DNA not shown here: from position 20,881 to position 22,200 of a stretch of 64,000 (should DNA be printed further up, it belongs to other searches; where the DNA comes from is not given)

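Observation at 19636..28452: LysR-centred divergent cluster mixing aromatic ring-cleavage genes with OCD and DHDPS-family genes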

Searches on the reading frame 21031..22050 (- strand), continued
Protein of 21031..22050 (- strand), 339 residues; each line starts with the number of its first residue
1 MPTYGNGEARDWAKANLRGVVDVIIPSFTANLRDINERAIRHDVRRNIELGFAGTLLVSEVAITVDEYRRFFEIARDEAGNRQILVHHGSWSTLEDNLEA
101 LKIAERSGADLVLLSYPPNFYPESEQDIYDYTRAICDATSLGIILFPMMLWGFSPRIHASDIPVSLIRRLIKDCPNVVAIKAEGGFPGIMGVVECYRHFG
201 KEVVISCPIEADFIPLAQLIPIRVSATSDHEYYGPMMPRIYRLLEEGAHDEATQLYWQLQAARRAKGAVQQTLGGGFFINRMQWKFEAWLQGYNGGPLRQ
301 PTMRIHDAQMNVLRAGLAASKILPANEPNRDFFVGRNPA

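Call 74: search_protein_families(library=ncbifam, proteins=[L177:10025-11449:+, L179:6467-7843:-, L177:11539-12672:+, L178:12514-13095:+, L178:13132-14121:+, L179:2750-3766:-, L095:5118-6278:-, L177:6583-6984:+], max_evalue=1e-10)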
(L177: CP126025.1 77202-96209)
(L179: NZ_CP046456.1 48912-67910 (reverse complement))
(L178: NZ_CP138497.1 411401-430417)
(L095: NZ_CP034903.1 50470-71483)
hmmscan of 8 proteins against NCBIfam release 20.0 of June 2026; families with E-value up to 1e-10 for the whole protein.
L177:10025-11449:+ (474 aa): 40 families (the best 25 are shown)
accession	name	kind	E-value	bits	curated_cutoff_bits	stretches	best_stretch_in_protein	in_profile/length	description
TIGR01780.1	SSADH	subfamily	5e-155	516.8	646.35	1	30-468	1-448/448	succinate-semialdehyde dehydrogenase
NF008415.0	PRK11241.1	equivalog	1e-147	492.8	828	1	15-474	15-482/482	NADP-dependent succinate-semialdehyde dehydrogenase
NF010000.0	PRK13473.1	subfamily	1.4e-117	393.3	615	1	16-472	7-472/475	aminobutyraldehyde dehydrogenase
TIGR01804.1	BADH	equivalog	4.4e-114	381.5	668.6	1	17-468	4-467/467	betaine-aldehyde dehydrogenase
TIGR02299.1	HpaE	equivalog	1.9e-112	376.4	638.35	1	16-473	6-477/488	5-carboxymethyl-2-hydroxymuconate semialdehyde dehydrogenase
NF009725.0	PRK13252.1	equivalog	1e-107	360.6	593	1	16-474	12-481/488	betaine-aldehyde dehydrogenase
NF045735.1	PaDhStyDPseudo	equivalog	1.1e-107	360.7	850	1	15-472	7-481/483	phenylacetaldehyde dehydrogenase StyD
NF006916.0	PRK09407.1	equivalog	2.2e-104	350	521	1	22-472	30-492/526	succinic semialdehyde dehydrogenase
NF007497.0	PRK10090.1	equivalog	4.6e-101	339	500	1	17-470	13-475/480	aldehyde dehydrogenase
NF052305.1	DioxValDhHalo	equivalog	1.3e-100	337.6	750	1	16-468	10-477/483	2,5-dioxovalerate dehydrogenase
NF045736.1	PaDhStyDRhodo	equivalog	3.4e-98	329.3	800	1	15-473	7-478/479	phenylacetaldehyde dehydrogenase StyD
NF006915.0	PRK09406.1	equivalog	2.4e-97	326.7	730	1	28-470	3-454/457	NADP-dependent succinic semialdehyde dehydrogenase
NF042993.1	AlphKGSA_gudD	equivalog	1.8e-95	320.5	770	1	16-464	9-472/481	alpha-ketoglutaric semialdehyde dehydrogenase GucD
TIGR03216.1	OH_muco_semi_DH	equivalog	1.4e-93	314.1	693.25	1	23-473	11-480/481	2-hydroxymuconic semialdehyde dehydrogenase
NF040648.1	lactal_redase_Meth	equivalog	6.2e-93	312.3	650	1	24-472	12-462/463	lactaldehyde dehydrogenase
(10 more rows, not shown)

L179:6467-7843:- (458 aa): 39 families (the best 25 are shown)
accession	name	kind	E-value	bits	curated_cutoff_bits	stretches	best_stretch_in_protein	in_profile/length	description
NF006915.0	PRK09406.1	equivalog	2.6e-213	709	730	1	1-458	1-457/457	NADP-dependent succinic semialdehyde dehydrogenase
NF042989.1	AldDh_AldH_Clos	equivalog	1.1e-195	650.8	800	1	1-458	1-458/458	aldehyde dehydrogenase AldH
NF010575.0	PRK13968.1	equivalog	9e-123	410.8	855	1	5-457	11-459/462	succinate-semialdehyde dehydrogenase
NF006916.0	PRK09407.1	equivalog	2.5e-102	343.2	521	1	4-455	37-490/526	succinic semialdehyde dehydrogenase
TIGR01780.1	SSADH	subfamily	2.5e-102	343.1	646.35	1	6-453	2-448/448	succinate-semialdehyde dehydrogenase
TIGR01804.1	BADH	equivalog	1.2e-98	330.6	668.6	1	2-453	14-467/467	betaine-aldehyde dehydrogenase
NF010000.0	PRK13473.1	subfamily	1.4e-98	330.6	615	1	4-455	20-470/475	aminobutyraldehyde dehydrogenase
NF009725.0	PRK13252.1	equivalog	1.9e-94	316.9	593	1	2-456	23-478/488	betaine-aldehyde dehydrogenase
NF040648.1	lactal_redase_Meth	equivalog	5.6e-91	305.9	650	1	16-455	26-460/463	lactaldehyde dehydrogenase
NF045736.1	PaDhStyDRhodo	equivalog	1.3e-87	294.4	800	1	2-454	19-474/479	phenylacetaldehyde dehydrogenase StyD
NF045735.1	PaDhStyDPseudo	equivalog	3.6e-87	293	850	1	2-456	19-480/483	phenylacetaldehyde dehydrogenase StyD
NF042993.1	AlphKGSA_gudD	equivalog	7.6e-85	285.4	770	1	4-456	22-479/481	alpha-ketoglutaric semialdehyde dehydrogenase GucD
NF008415.0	PRK11241.1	equivalog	8.1e-85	285.3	828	1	4-454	29-477/482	NADP-dependent succinate-semialdehyde dehydrogenase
NF052305.1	DioxValDhHalo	equivalog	2.4e-84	284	750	1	2-456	21-480/483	2,5-dioxovalerate dehydrogenase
TIGR02299.1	HpaE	equivalog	2e-82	277.4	638.35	1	2-455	17-474/488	5-carboxymethyl-2-hydroxymuconate semialdehyde dehydrogenase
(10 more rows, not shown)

L177:11539-12672:+ (377 aa): 38 families (the best 25 are shown)
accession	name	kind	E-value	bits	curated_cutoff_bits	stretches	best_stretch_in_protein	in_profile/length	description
NF005313.0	PRK06847.1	subfamily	6.3e-133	443.4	372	1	1-376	1-374/375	hypothetical protein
NF033623.1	urate_HpxO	equivalog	2.2e-49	168.4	500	1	6-345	1-339/381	FAD-dependent urate hydroxylase HpxO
NF005243.0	PRK06753.1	equivalog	3.8e-48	164.3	365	1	6-348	2-334/374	hypothetical protein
NF005720.0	PRK07538.1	subfamily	2.7e-38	132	400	1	6-196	4-200/418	hypothetical protein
NF006021.0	PRK08163.1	equivalog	2.4e-34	119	459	1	4-190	5-192/398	3-hydroxybenzoate 6-monooxygenase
NF005566.0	PRK07236.1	subfamily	1.2e-33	116.6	333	1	5-191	7-181/386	hypothetical protein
NF005761.0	PRK07588.1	equivalog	1.1e-29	103.6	454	1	6-333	2-330/392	FAD-binding domain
NF005062.0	PRK06475.1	equivalog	4.3e-25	88.4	524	1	6-191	5-194/401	FAD-binding protein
NF033476.1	tet_destruct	subfamily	3.5e-22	78.9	550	1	4-173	3-169/386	tetracycline destructase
NF004832.0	PRK06184.1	subfamily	5.5e-22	78.2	476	1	7-355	9-358/506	hypothetical protein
NF004829.0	PRK06183.1-3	subfamily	2e-21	76.3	390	1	8-169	12-181/520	bifunctional 3-(3-hydroxy-phenyl)propionate/3-hydroxycinnamic acid hydroxylase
NF033145.1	rif_monoox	equivalog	3.7e-21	75.6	800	1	8-169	4-160/472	rifampin monooxygenase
TIGR01988.1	Ubi-OHases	subfamily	7.3e-21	74.4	224.65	1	9-338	4-339/387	ubiquinone biosynthesis hydroxylase, UbiH/UbiF/VisC/COQ6 family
TIGR03219.1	salicylate_mono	equivalog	2.6e-20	72.5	446.35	0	276-341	294-362/414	salicylate 1-monooxygenase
NF005452.0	PRK07045.1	equivalog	1.4e-18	67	397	1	8-335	9-341/388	putative monooxygenase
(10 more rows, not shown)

L178:12514-13095:+ (193 aa): 0 families

L178:13132-14121:+ (329 aa): 1 family
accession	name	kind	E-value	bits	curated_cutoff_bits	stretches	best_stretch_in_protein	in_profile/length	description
NF053535.1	DhyDRhmHlse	equivalog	8.7e-11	41.6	500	0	110-271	95-252/284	2,4-didehydro-3-deoxy-L-rhamnonate hydrolase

L179:2750-3766:- (338 aa): 6 families
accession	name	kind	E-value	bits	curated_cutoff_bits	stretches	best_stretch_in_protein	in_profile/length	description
TIGR02303.1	HpaG-C-term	equivalog_domain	6.6e-30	104.4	276.4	1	79-318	21-245/245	4-hydroxyphenylacetate degradation bifunctional isomerase/decarboxylase, C-terminal subunit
NF053535.1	DhyDRhmHlse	equivalog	3.9e-29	101.8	500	1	77-317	44-280/284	2,4-didehydro-3-deoxy-L-rhamnonate hydrolase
NF011750.0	PRK15203.1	equivalog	3.7e-20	72.1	811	1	132-318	246-425/429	4-hydroxyphenylacetate degradation bifunctional isomerase/decarboxylase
NF009399.0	PRK12764.1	equivalog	8.2e-20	71.3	444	1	131-308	43-212/501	fumarylacetoacetate hydrolase family protein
TIGR02305.1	HpaG-N-term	equivalog_domain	2.1e-18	66.6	228.65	1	122-315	22-205/205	4-hydroxyphenylacetate degradation bifunctional isomerase/decarboxylase, N-terminal subunit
TIGR01266.1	fum_ac_acetase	equivalog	5e-17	61.9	375.3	1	146-230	184-270/420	fumarylacetoacetase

L095:5118-6278:- (386 aa): 0 families

L177:6583-6984:+ (133 aa): 0 families
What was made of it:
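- The cassette-linked dehydrogenase is a bona fide SSADH-subfamily member (call 74), and succinate semialdehyde is the HpaI product (established hpa pathway knowledge).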

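Call 75: search_protein_families(library=pfam, proteins=[L095:11109-11678:+, L177:6583-6984:+, L178:12514-13095:+, L095:5118-6278:-, L178:14158-15099:+], max_evalue=0.01)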
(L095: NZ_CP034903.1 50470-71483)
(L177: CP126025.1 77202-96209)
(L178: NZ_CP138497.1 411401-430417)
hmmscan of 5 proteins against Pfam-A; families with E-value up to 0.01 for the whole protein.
L095:11109-11678:+ (189 aa): 0 families

L177:6583-6984:+ (133 aa): 2 families
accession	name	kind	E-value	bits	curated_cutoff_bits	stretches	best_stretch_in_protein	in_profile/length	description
PF00355.32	Rieske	-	8.6e-13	48.5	20.3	1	13-100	5-83/88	Rieske [2Fe-2S] domain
PF13806.12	Rieske_2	-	0.0082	16.5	27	0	32-93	21-82/104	Rieske-like [2Fe-2S] domain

L178:12514-13095:+ (193 aa): 2 families
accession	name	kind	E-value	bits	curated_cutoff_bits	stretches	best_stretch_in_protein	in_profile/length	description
PF07883.17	Cupin_2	-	4.3e-11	42.8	27.2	1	119-175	12-69/70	Cupin domain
PF14525.12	AraC_binding_2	-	0.0087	16.2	27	0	82-178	15-107/173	AraC-binding-like domain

L095:5118-6278:- (386 aa): 5 families
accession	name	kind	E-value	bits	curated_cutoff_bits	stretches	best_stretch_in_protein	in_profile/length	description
PF00326.27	Peptidase_S9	-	7.5e-13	48.9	22.6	1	173-381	8-211/213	Prolyl oligopeptidase family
PF02129.25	Peptidase_S15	-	3.8e-07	30.5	23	1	151-262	20-133/262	X-Pro dipeptidyl-peptidase (S15 family)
PF00561.26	Abhydrolase_1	-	4.9e-06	26.8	25.8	1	153-269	3-117/245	alpha/beta hydrolase fold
PF06500.17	FrsA-like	-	4.2e-05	23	22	1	45-241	94-281/414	Esterase FrsA-like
PF12146.15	Hydrolase_4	-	0.0035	17.1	27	0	310-350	188-227/239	Serine aminopeptidase, S33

L178:14158-15099:+ (313 aa): 5 families
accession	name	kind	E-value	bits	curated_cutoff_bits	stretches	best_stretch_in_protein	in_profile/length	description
PF01370.27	Epimerase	-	1.3e-22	80.8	20.9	1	3-193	1-196/240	NAD dependent epimerase/dehydratase family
PF16363.11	GDP_Man_Dehyd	-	1.1e-11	45.3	27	1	4-157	1-168/332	GDP-mannose 4,6 dehydratase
PF04321.23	RmlD_sub_bind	-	2.5e-07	30.5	27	1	1-151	1-134/287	RmlD substrate binding domain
PF01073.25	3Beta_HSD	-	1.3e-06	28.1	22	1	4-124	1-122/280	3-beta hydroxysteroid dehydrogenase/isomerase family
PF07993.18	NAD_binding_4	-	0.00042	20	20.1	0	50-183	66-216/258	Male sterility protein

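Call 80: search_protein_families(library=pfam, alignment_id=A5, max_evalue=0.00001)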
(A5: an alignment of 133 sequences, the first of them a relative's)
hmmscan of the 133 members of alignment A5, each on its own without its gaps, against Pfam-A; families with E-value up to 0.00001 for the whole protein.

A. member 1, L100:5659-6972:+ (438 aa): 1 family
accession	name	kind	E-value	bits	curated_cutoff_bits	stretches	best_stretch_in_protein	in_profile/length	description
PF00296.26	Bac_luciferase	-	1.3e-49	169.7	27.9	1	20-382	11-312/314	Luciferase-like monooxygenase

B. families by the number of members that match (of 133 scanned): 94 families (the first 25 are shown)
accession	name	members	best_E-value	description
PF13561.12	adh_short_C2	12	5.3e-62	Enoyl-(Acyl carrier protein) reductase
PF00106.31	adh_short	12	3.5e-58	short chain dehydrogenase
PF03466.25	LysR_substrate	9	6.8e-17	LysR substrate binding domain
PF08659.16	KR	9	2e-09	KR domain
PF00126.33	HTH_1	8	5.5e-16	Bacterial regulatory helix-turn-helix protein, lysR family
PF00171.27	Aldedh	7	1.5e-170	Aldehyde dehydrogenase family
PF07992.20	Pyr_redox_2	6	1.7e-58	Pyridine nucleotide-disulphide oxidoreductase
PF07729.17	FCD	5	3.3e-25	FCD domain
PF00903.31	Glyoxalase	5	2e-23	Glyoxalase/Bleomycin resistance protein/Dioxygenase superfamily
PF00392.27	GntR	5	7.4e-18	Bacterial regulatory proteins, gntR family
PF07883.17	Cupin_2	5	7.6e-13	Cupin domain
PF01557.24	FAA_hydrolase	4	2.4e-55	Fumarylacetoacetate (FAA) hydrolase C-terminal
PF01494.25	FAD_binding_3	4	3.4e-34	FAD binding domain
PF00070.33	Pyr_redox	4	4.7e-17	Pyridine nucleotide-disulphide oxidoreductase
PF13669.12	Glyoxalase_4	4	9.7e-10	Glyoxalase/Bleomycin resistance protein/Dioxygenase superfamily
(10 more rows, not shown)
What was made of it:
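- A Pfam census of 133 neighbouring proteins agrees (call 80).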
